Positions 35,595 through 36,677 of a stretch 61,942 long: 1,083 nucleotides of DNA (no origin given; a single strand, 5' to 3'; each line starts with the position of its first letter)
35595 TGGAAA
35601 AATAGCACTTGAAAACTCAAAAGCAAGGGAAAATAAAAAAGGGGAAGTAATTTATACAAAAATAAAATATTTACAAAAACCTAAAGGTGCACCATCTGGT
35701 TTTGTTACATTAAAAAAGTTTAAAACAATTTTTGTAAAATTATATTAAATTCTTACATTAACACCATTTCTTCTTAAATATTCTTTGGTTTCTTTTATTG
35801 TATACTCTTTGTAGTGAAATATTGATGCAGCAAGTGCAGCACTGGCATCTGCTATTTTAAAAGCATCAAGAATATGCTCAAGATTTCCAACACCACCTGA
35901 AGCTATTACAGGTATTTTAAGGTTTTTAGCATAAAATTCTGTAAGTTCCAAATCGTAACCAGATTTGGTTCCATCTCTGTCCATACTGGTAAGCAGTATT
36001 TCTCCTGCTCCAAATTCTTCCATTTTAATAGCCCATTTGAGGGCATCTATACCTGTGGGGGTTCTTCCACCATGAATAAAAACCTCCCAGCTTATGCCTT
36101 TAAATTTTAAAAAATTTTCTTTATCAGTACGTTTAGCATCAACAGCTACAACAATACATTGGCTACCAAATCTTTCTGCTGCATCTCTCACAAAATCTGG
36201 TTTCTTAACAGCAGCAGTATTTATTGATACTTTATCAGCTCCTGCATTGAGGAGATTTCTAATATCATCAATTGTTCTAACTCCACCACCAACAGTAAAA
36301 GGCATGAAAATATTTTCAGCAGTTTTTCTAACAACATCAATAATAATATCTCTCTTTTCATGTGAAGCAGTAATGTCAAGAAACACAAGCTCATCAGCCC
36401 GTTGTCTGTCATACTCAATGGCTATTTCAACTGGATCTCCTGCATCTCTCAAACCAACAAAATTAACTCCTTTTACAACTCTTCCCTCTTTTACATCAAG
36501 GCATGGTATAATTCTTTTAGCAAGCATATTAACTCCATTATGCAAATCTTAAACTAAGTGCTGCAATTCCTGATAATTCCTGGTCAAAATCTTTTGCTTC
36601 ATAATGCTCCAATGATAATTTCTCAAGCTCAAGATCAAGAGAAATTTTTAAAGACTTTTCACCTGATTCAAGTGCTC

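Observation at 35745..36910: Complete tryptophan attenuator controlling an unknown small gene and hisF rather than trp genes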

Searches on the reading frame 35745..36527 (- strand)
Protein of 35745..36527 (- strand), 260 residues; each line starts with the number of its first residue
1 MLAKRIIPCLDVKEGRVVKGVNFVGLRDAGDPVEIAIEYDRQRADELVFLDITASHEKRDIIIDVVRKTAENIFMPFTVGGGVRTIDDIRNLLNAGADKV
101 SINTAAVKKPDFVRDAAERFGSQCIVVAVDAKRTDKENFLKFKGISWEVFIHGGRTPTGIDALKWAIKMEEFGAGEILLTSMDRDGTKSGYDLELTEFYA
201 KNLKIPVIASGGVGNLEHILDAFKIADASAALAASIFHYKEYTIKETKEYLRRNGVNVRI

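Call 9: search_protein_families(library=pfam, proteins=[window:35745-36527:-], max_evalue=0.01)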
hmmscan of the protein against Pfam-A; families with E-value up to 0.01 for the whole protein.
window:35745-36527:- (260 aa): 7 families
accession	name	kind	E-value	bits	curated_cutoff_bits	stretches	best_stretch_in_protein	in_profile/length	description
PF00977.27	His_biosynth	-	4.3e-87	291.8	23.6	1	5-243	1-228/228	Histidine biosynthesis protein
PF01180.27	DHO_dh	-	7e-05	22.6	27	0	59-110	223-276/291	Dihydroorotate dehydrogenase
PF04309.18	G3P_antiterm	-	0.00013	21.9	27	0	62-104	127-169/173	Glycerol-3-phosphate responsive antiterminator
PF00478.31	IMPDH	-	0.00022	20.8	25.6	0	50-102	120-172/345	IMP dehydrogenase / GMP reductase domain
PF02581.23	TMP-TENI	-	0.00045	20.1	27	0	38-103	110-177/180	Thiamine monophosphate synthase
PF03060.21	NMO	-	0.00046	20.1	28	0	163-246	146-235/331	Nitronate monooxygenase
PF05690.20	ThiG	-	0.00075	19.4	23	0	69-116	170-217/247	Thiazole biosynthesis protein ThiG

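Call 10: search_protein_families(library=ncbifam, proteins=[window:35745-36527:-], max_evalue=0.1)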
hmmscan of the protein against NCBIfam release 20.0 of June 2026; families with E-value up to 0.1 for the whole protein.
window:35745-36527:- (260 aa): 35 families (the best 25 are shown)
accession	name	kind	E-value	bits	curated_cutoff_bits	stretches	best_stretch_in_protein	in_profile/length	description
TIGR00735.1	hisF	equivalog_domain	1.1e-115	385.3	294.55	1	1-259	1-254/254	imidazole glycerol phosphate synthase subunit HisF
TIGR03572.1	WbuZ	equivalog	3.6e-84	281.8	299.7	1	1-239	1-232/232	glycosyl amidation-associated protein WbuZ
NF038364.1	AglZ_HisF2_fam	equivalog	3.6e-67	226.3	310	1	3-241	2-232/248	AglZ/HisF2 family acetamidino modification protein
NF010112.0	PRK13585.1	equivalog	1.3e-41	142.7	243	1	5-252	4-239/241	1-(5-phosphoribosyl)-5-[(5-phosphoribosylamino)methylideneamino]imidazole-4-carboxamide isomerase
TIGR00007.1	TIGR00007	equivalog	3e-37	128.4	228.95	1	6-224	1-209/231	1-(5-phosphoribosyl)-5-[(5-phosphoribosylamino)methylideneamino]imidazole-4-carboxamide isomerase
TIGR01919.1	hisA-trpF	equivalog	4.1e-23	82.2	306.45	1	6-246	5-237/243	bifunctional 1-(5-phosphoribosyl)-5-((5-phosphoribosylamino)methylideneamino)imidazole-4-carboxamide isomerase/phosphoribosylanthranilate is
NF010114.0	PRK13587.1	equivalog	3.9e-18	65.9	305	1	45-226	47-214/234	1-(5-phosphoribosyl)-5-((5-phosphoribosylamino)methylideneamino)imidazole-4-carboxamide isomerase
NF010113.0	PRK13586.1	equivalog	2.5e-17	63.3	238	1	5-220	3-205/232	1-(5-phosphoribosyl)-5-((5-phosphoribosylamino)methylideneamino)imidazole-4-carboxamide isomerase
NF003156.0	PRK04128.1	equivalog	6.1e-15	55.8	285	1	5-226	3-204/231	1-(5-phosphoribosyl)-5-((5-phosphoribosylamino)methylideneamino)imidazole-4-carboxamide isomerase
NF010712.0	PRK14114.1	equivalog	3.4e-10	39.8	327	1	7-230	4-214/241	1-(5-phosphoribosyl)-5-((5-phosphoribosylamino)methylideneamino)imidazole-4-carboxamide isomerase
TIGR00734.1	hisAF_rel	hypoth_equivalog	8.5e-10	38.8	179.85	2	46-106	156-216/221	HisA/HisF family protein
NF003966.0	PRK05458.1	equivalog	6.8e-08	32.2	344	1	43-104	111-170/327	GMP reductase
TIGR01306.1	GMP_reduct_2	equivalog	1.1e-07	31.8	465.65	1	45-102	109-164/321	GMP reductase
NF003198.0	PRK04169.1-2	subfamily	1.5e-07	30.8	247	1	54-112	177-235/249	geranylgeranylglyceryl/heptaprenylglyceryl phosphate synthase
TIGR02129.1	hisA_euk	equivalog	1.8e-07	31.1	229.3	1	71-222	74-221/255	phosphoribosylformimino-5-aminoimidazole carboxamide ribotide isomerase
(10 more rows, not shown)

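Call 11: find_related_loci(query=window:35745-36527:-, collection=genome_contigs, flank=3000)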
Query window:35745-36527:- (260 aa) in genome_contigs; peptide patterns used: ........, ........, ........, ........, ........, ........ (x = any residue, [..] = any of these).
205 stretches matched a pattern; 119 encode a relative of the query (tblastn E <= 1e-3); the best 80 are kept; 80 distinct loci.
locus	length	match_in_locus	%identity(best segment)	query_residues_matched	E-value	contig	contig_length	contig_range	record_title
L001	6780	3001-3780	90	1-260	1e-150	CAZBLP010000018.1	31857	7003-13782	MAG TPA_asm: uncultured bacterium isolate binchicken_co291_23 genome assembly, contig: NODE_215_length_31857_cov_12.1587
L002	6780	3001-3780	82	1-260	1e-140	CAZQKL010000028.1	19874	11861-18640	MAG TPA_asm: uncultured bacterium isolate SRP163575_co3_283 genome assembly, contig: NODE_2797_length_19874_cov_6.647460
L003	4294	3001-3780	82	1-260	2e-141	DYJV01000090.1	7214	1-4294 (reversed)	MAG TPA_asm: Candidatus Methylomirabilis sp. isolate SulCav_AS07-7_3_33_596 SulCav_AS07_7_9727_length_7214_cov_346_62075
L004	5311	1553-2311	73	1-260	3e-123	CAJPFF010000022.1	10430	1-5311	Geobacteraceae bacterium isolate GEOBC genome assembly, contig: CONTIG_22, whole genome shotgun sequence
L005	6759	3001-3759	73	1-260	2e-123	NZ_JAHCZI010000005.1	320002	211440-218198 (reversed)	Geobacter hydrogenophilus strain DSM 13691 NODE_5_length_320002_cov_237.376016, whole genome shotgun sequence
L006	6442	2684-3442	72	1-260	8e-123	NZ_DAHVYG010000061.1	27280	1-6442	MAG: Geobacter sp. isolate clean785 k141_895912, whole genome shotgun sequence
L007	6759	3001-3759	73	1-260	1e-122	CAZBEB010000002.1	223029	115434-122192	MAG TPA_asm: uncultured Geobacter sp. isolate binchicken_co269_196 genome assembly, contig: NODE_46_length_223029_cov_70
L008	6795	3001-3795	69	1-260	3e-122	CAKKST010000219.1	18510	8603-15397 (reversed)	Nitrospiria bacterium isolate Hainich-H51-bin250-1 genome assembly, contig: H51-bin250_1_Hain_H51_02um_R2_948_length_185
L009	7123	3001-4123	73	1-259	8e-122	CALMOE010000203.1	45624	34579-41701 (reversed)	MAG TPA_asm: uncultured Geobacter sp. isolate SRR5215466_bin.132_CONCOCT_v1.1_MAG genome assembly, contig: ERZ781361.67,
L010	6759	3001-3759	72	1-260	3e-121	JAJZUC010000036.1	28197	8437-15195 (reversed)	MAG: Deltaproteobacteria bacterium isolate SKS4.bin16 NODE_2403_length_28197_cov_4.601781, whole genome shotgun sequence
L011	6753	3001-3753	70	1-260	4e-121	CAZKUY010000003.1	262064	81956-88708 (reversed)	MAG TPA_asm: uncultured Pseudomonadota bacterium isolate SRP286056_co1_460 genome assembly, contig: NODE_14_length_26206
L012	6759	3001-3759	71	1-260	2e-121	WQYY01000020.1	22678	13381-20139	MAG: Desulfuromonadales bacterium isolate Emb289P4bin35 Ga0123357_10001909, whole genome shotgun sequence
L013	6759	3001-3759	72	1-260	2e-120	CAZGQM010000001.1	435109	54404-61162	MAG TPA_asm: uncultured Geoanaerobacter sp. isolate SRP302447_co2_673 genome assembly, contig: NODE_50_length_435109_cov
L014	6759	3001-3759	69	1-260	2e-120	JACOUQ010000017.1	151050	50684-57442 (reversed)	MAG: Geobacter sp. isolate NC_groundwater_76_Ag_B-0.1um_57_74 GD18-4_B1_scaffold_889039, whole genome shotgun sequence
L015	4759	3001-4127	72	1-260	3e-120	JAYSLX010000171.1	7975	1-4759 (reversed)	MAG: Geobacteraceae bacterium isolate GFS_10510 GFS_10510_170, whole genome shotgun sequence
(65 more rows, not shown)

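Call 19: find_homologous_proteins(query=window:35745-36527:-, max_evalue=1e-80)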
Query window:35745-36527:- (260 aa): 7991 proteins with E <= 1e-80 among 8000 candidates; the best 120 are listed.
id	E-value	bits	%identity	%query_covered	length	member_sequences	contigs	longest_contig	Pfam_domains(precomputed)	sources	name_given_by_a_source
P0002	1.5e-166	570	100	100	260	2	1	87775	PF00977.28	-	-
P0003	1.2e-150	518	90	100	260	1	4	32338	PF02581.24,PF01180.28,PF00977.28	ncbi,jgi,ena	jgi:cyclase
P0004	9.5e-150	515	88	100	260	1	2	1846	PF00977.28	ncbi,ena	-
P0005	3.3e-147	507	87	100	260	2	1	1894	PF00977.28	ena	-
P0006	4.4e-146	503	87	100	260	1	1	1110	PF01180.28,PF00977.28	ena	-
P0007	2.2e-145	501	86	100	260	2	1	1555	PF00977.28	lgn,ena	-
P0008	1.9e-144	498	86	100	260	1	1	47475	PF00977.28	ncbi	-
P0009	2.2e-144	498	85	100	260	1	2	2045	PF00977.28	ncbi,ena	-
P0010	1.0e-143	495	85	100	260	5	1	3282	PF04309.19,PF02581.24,PF00977.28,PF01207.24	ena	-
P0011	3.8e-142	490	83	100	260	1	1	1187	PF04309.19,PF00977.28,PF01207.24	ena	-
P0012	6.6e-142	490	83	100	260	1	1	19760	PF01180.28,PF00977.28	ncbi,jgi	jgi:cyclase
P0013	3.0e-141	487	84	100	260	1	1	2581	PF04309.19,PF00478.32,PF03060.22,PF02581.24,PF01180.28,PF00977.28,PF01207.24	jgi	-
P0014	5.0e-141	487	82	100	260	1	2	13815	PF01180.28,PF00977.28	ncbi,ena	-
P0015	6.3e-141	486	83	100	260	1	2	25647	PF01180.28,PF00977.28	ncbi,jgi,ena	jgi:cyclase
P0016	1.0e-140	486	83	100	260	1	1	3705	PF00977.28,PF01207.24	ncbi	-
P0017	2.6e-140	484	83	100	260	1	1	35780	PF00977.28,PF01207.24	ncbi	-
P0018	3.5e-140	484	83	100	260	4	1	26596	PF00977.28,PF01207.24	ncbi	-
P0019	4.1e-140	484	82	100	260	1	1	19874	PF04309.19,PF00977.28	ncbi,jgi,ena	-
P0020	8.1e-140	483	82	100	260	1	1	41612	PF00977.28,PF01207.24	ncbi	-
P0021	1.4e-139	482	82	100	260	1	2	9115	PF00977.28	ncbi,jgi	-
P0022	1.9e-139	481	82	100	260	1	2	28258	PF00977.28,PF01207.24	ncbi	-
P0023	3.9e-139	480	83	100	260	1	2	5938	PF00977.28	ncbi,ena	-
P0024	8.4e-138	476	82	100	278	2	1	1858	PF00977.28,PF01207.24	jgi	-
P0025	4.7e-137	474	82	100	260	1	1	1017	PF00977.28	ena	-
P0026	1.6e-121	423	71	100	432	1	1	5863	PF05690.21,PF04309.19,PF03060.22,PF02581.24,PF00977.28,PF01207.24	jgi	jgi:cyclase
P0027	1.4e-120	420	70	100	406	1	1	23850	PF03060.22,PF02581.24,PF00977.28,PF01207.24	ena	-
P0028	1.2e-119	417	75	100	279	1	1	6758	PF05690.21,PF00478.32,PF03060.22,PF02581.24,PF00977.28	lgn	-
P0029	1.3e-117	410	74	100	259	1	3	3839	PF03060.22,PF02581.24,PF00977.28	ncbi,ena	ncbi:MAG: imidazole glycerol phosphate synthase subunit HisF [Nitrospirota bacterium]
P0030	6.0e-117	408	72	100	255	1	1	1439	PF03060.22,PF00977.28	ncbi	-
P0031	6.1e-117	408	72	100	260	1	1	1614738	PF00977.28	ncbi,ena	-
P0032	1.2e-116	407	72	100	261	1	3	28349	PF05690.21,PF03060.22,PF00977.28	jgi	jgi:cyclase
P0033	2.1e-116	406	72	100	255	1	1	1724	PF03060.22,PF02581.24,PF00977.28,PF01207.24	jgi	jgi:cyclase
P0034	2.2e-116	406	71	100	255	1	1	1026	PF03060.22,PF00977.28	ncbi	-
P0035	2.2e-116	406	72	100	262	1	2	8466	PF03060.22,PF02581.24,PF00977.28,PF01207.24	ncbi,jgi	jgi:cyclase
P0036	3.5e-116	405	73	100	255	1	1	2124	PF04309.19,PF03060.22,PF02581.24,PF00977.28,PF01207.24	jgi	jgi:cyclase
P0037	4.1e-116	405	72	100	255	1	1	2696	PF03060.22,PF00977.28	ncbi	-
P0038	4.3e-116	405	72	100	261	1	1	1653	PF03060.22,PF00977.28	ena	-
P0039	4.5e-116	405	72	100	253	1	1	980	PF03060.22,PF00977.28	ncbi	-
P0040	5.3e-116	405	70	100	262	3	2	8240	PF05690.21,PF03060.22,PF02581.24,PF01180.28,PF00977.28,PF01207.24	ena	-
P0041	5.8e-116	405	72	100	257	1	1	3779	PF03060.22,PF01180.28,PF00977.28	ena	-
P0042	7.7e-116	404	71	100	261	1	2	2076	PF05690.21,PF03060.22,PF02581.24,PF00977.28,PF01207.24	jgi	-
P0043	7.8e-116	404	72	100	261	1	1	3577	PF03060.22,PF02581.24,PF00977.28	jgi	-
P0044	8.3e-116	404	72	100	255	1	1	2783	PF05690.21,PF03060.22,PF00977.28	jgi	jgi:cyclase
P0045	9.0e-116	404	73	100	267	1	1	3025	PF02581.24,PF00977.28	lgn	-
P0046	9.9e-116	404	73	100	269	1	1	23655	PF00977.28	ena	-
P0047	1.1e-115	404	72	100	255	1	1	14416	PF05690.21,PF03060.22,PF00977.28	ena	-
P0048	1.2e-115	404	70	100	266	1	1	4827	PF03060.22,PF02581.24,PF01180.28,PF00977.28,PF01207.24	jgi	jgi:cyclase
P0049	1.2e-115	403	71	100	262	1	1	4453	PF03060.22,PF02581.24,PF00977.28,PF01207.24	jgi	-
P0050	1.3e-115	403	71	100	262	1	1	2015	PF03060.22,PF02581.24,PF00977.28,PF01207.24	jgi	jgi:cyclase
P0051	1.3e-115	403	73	100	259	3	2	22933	PF05690.21,PF00478.32,PF03060.22,PF02581.24,PF00977.28,PF01207.24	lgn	-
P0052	1.5e-115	403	72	100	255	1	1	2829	PF05690.21,PF03060.22,PF00977.28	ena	-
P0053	1.5e-115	403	72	100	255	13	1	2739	PF05690.21,PF03060.22,PF00977.28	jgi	-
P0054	1.8e-115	403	72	100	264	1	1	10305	PF03060.22,PF02581.24,PF00977.28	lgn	-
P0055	2.0e-115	403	70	100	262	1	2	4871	PF03060.22,PF02581.24,PF00977.28,PF01207.24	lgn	-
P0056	2.2e-115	403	72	100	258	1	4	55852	PF05690.21,PF04309.19,PF03060.22,PF02581.24,PF00977.28,PF01207.24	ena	-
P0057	2.3e-115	403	70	100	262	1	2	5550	PF05690.21,PF03060.22,PF02581.24,PF01180.28,PF00977.28,PF01207.24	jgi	jgi:imidazole glycerol-phosphate synthase subunit HisF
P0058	2.5e-115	402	72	100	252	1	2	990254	PF03060.22,PF02581.24,PF00977.28,PF01207.24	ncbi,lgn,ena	-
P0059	2.5e-115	402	71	100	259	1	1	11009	PF03060.22,PF00977.28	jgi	jgi:cyclase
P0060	2.9e-115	402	71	100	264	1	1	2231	PF05690.21,PF04309.19,PF03060.22,PF02581.24,PF00977.28,PF01207.24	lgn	-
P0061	3.4e-115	402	72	100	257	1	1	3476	PF04309.19,PF03060.22,PF02581.24,PF00977.28,PF01207.24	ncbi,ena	-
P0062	3.7e-115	402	72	100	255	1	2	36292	PF05690.21,PF03060.22,PF00977.28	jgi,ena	jgi:cyclase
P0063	4.0e-115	402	72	100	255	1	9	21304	PF05690.21,PF03060.22,PF00977.28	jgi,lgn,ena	jgi:cyclase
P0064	4.0e-115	402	71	100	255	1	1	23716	PF05690.21,PF03060.22,PF00977.28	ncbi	-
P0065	4.1e-115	402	72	100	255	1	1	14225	PF05690.21,PF03060.22,PF00977.28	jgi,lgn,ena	-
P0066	4.1e-115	402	73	100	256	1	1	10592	PF03060.22,PF00977.28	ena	-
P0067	4.7e-115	402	71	100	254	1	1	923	PF03060.22,PF02581.24,PF00977.28,PF01207.24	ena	-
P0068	5.0e-115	401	69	100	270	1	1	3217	PF03060.22,PF02581.24,PF00977.28,PF01207.24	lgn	-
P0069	5.2e-115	401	72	100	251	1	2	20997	PF05690.21,PF03060.22,PF01180.28,PF00977.28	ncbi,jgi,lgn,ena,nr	ncbi:MAG: imidazole glycerol phosphate synthase subunit HisF [Deltaproteobacteria bacterium]|nr:MAG:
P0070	5.3e-115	401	71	100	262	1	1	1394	PF03060.22,PF02581.24,PF01180.28,PF00977.28,PF01207.24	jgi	jgi:cyclase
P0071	5.5e-115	401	72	100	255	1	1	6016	PF05690.21,PF03060.22,PF00977.28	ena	-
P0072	6.2e-115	401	72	100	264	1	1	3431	PF03060.22,PF02581.24,PF00977.28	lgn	-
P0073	6.8e-115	401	72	100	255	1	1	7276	PF05690.21,PF03060.22,PF00977.28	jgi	jgi:cyclase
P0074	7.3e-115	401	72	100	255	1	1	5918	PF05690.21,PF03060.22,PF00977.28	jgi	jgi:cyclase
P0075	7.4e-115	401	70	100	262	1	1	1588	PF05690.21,PF03060.22,PF02581.24,PF00977.28,PF01207.24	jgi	jgi:cyclase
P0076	7.4e-115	401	72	100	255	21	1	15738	PF04309.19,PF03060.22,PF02581.24,PF00977.28,PF01207.24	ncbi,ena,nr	ncbi:MAG TPA: imidazole glycerol phosphate synthase subunit HisF [Desulfuromonadales bacterium]|nr:i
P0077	7.8e-115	401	72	100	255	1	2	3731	PF05690.21,PF03060.22,PF00977.28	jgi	jgi:cyclase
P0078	8.4e-115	401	71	100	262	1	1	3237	PF03060.22,PF00977.28,PF01207.24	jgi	jgi:cyclase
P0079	8.7e-115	401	71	100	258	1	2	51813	PF05690.21,PF03060.22,PF02581.24,PF00977.28,PF01207.24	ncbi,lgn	ncbi:MAG: imidazole glycerol phosphate synthase subunit HisF [Candidatus Binatia bacterium]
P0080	9.4e-115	401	71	100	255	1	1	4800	PF05690.21,PF03060.22,PF00977.28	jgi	jgi:cyclase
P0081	9.7e-115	401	71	100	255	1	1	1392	PF05690.21,PF03060.22,PF02581.24,PF00977.28,PF01207.24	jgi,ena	-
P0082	9.8e-115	401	71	100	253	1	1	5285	PF03060.22,PF02581.24,PF00977.28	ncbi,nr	ncbi:MAG TPA: imidazole glycerol phosphate synthase subunit HisF [Candidatus Omnitrophota bacterium]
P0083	1.0e-114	400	72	100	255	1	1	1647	PF05690.21,PF03060.22,PF00977.28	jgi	jgi:cyclase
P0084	1.1e-114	400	70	100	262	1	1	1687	PF03060.22,PF02581.24,PF01180.28,PF00977.28,PF01207.24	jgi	jgi:imidazole glycerol-phosphate synthase subunit HisF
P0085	1.2e-114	400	72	100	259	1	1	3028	PF04309.19,PF03060.22,PF02581.24,PF00977.28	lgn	-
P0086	1.4e-114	400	72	100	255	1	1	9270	PF05690.21,PF03060.22,PF00977.28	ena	-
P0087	1.5e-114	400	71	100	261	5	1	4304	PF05690.21,PF03060.22,PF02581.24,PF01180.28,PF00977.28,PF01207.24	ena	-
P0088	1.5e-114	400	73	100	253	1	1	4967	PF03060.22,PF01180.28,PF00977.28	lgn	-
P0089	1.7e-114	400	70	100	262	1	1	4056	PF03060.22,PF02581.24,PF01180.28,PF00977.28,PF01207.24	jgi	-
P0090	1.8e-114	400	70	100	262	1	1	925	PF03060.22,PF00977.28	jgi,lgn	jgi:cyclase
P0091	1.9e-114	400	70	100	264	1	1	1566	PF03060.22,PF02581.24,PF00977.28,PF01207.24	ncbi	-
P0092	1.9e-114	400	71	100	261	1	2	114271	PF03060.22,PF01180.28,PF00977.28,PF01207.24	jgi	-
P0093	1.9e-114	400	71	100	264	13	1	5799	PF03060.22,PF02581.24,PF01180.28,PF00977.28,PF01207.24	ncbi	-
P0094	2.0e-114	400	70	100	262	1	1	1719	PF03060.22,PF02581.24,PF01180.28,PF00977.28,PF01207.24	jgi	jgi:cyclase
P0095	2.2e-114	399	70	100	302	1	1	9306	PF03060.22,PF02581.24,PF00977.28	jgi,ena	-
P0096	2.2e-114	399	70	100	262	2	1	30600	PF05690.21,PF03060.22,PF02581.24,PF00977.28,PF01207.24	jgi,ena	-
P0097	2.2e-114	399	72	100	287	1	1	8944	PF00478.32,PF03060.22,PF01180.28,PF00977.28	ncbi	ncbi:MAG: imidazole glycerol phosphate synthase subunit HisF [Candidatus Deferrimicrobiaceae bacteri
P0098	2.2e-114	399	69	100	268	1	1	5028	PF03060.22,PF02581.24,PF00977.28,PF01207.24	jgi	jgi:cyclase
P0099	2.3e-114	399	73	100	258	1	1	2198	PF03060.22,PF00977.28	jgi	-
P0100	2.5e-114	399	73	100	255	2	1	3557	PF03060.22,PF02581.24,PF01180.28,PF00977.28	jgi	jgi:imidazole glycerol-phosphate synthase subunit HisF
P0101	2.6e-114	399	70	100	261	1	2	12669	PF05690.21,PF03060.22,PF02581.24,PF01180.28,PF00977.28,PF01207.24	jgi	-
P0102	2.7e-114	399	71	100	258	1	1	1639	PF05690.21,PF03060.22,PF02581.24,PF00977.28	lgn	-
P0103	2.7e-114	399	73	100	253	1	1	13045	PF03060.22,PF01180.28,PF00977.28,PF01207.24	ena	-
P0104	2.9e-114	399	72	100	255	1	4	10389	PF05690.21,PF03060.22,PF00977.28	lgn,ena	-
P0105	3.0e-114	399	70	100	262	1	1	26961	PF05690.21,PF03060.22,PF02581.24,PF01180.28,PF00977.28,PF01207.24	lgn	-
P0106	3.5e-114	399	72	100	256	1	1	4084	PF05690.21,PF04309.19,PF03060.22,PF02581.24,PF01180.28,PF00977.28,PF01207.24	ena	-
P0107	3.6e-114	399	69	100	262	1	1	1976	PF03060.22,PF02581.24,PF00977.28,PF01207.24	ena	-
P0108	3.7e-114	399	73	100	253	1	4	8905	PF03060.22,PF01180.28,PF00977.28,PF01207.24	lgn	-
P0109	3.8e-114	399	72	100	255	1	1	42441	PF05690.21,PF00478.32,PF03060.22,PF02581.24,PF00977.28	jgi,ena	-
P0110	3.8e-114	399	71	100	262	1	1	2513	PF03060.22,PF02581.24,PF01180.28,PF00977.28,PF01207.24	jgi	-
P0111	3.9e-114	399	72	100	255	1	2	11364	PF05690.21,PF03060.22,PF00977.28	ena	-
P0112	3.9e-114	399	71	100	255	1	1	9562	PF03060.22,PF02581.24,PF00977.28,PF01207.24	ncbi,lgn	ncbi:MAG: imidazole glycerol phosphate synthase subunit HisF [Candidatus Binatia bacterium]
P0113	4.2e-114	398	72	100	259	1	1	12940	PF03060.22,PF00977.28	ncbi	-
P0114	4.3e-114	398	72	100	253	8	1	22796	PF00977.28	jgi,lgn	-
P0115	4.5e-114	398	70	100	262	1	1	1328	PF03060.22,PF02581.24,PF01180.28,PF00977.28,PF01207.24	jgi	jgi:cyclase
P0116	4.5e-114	398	70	100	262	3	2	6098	PF03060.22,PF02581.24,PF01180.28,PF00977.28,PF01207.24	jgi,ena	-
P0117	4.6e-114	398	70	100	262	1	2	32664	PF03060.22,PF02581.24,PF00977.28,PF01207.24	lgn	-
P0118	4.6e-114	398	73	100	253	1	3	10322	PF03060.22,PF01180.28,PF00977.28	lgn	-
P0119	4.7e-114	398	73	100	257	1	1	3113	PF03060.22,PF00977.28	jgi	jgi:imidazole glycerol-phosphate synthase subunit HisF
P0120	4.7e-114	398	65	100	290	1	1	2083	PF03060.22,PF02581.24,PF00977.28,PF01207.24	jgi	jgi:cyclase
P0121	4.9e-114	398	70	100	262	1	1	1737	PF03060.22,PF02581.24,PF00977.28,PF01207.24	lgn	-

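Call 20: find_encoding_contigs(protein=P0008, flank=3000, max_places=3)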
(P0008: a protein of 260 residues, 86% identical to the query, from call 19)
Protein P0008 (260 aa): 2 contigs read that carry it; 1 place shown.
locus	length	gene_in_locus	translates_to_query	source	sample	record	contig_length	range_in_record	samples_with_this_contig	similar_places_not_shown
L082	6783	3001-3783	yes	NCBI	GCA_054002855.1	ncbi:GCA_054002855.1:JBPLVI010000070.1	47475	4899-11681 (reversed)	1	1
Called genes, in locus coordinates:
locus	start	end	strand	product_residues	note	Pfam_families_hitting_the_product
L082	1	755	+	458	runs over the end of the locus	PF00072:Response_reg, PF00158:Sigma54_activat, PF14532:Sigma54_activ_2, PF07724:AAA_2 (weak), PF07728:AAA_5, PF25601:AAA_lid_14, PF02954:HTH_8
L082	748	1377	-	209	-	PF02163:Peptidase_M50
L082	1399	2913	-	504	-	PF01590:GAF, PF13185:GAF_2, PF00158:Sigma54_activat, PF14532:Sigma54_activ_2, PF07724:AAA_2 (weak), PF07728:AAA_5, PF25601:AAA_lid_14, PF02954:HTH_8, +1 more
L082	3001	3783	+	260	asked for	PF00977:His_biosynth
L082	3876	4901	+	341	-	PF04932:Wzy_C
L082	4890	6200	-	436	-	PF00850:Hist_deacetyl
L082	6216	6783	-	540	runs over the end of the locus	PF05378:Hydant_A_N, PF14450:FtsA (faint), PF01968:Hydantoinase_A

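Call 21: find_encoding_contigs(protein=P0004, flank=3000, max_places=3)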
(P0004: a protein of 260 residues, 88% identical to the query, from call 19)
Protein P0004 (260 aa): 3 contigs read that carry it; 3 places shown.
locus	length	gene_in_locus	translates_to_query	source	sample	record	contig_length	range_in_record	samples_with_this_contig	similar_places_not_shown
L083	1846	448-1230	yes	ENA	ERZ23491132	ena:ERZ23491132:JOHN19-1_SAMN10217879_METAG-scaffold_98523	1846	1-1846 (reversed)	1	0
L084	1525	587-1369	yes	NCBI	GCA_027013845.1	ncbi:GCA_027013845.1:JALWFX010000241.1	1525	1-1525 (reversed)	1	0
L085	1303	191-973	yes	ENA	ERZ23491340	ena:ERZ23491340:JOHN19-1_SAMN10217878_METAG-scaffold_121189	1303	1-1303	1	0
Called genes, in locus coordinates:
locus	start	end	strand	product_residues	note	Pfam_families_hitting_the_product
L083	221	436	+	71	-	-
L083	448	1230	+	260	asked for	PF00977:His_biosynth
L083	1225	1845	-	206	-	?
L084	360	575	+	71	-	-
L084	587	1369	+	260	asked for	PF00977:His_biosynth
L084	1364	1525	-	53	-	?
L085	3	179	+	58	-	?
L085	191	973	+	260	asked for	PF00977:His_biosynth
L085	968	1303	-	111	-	?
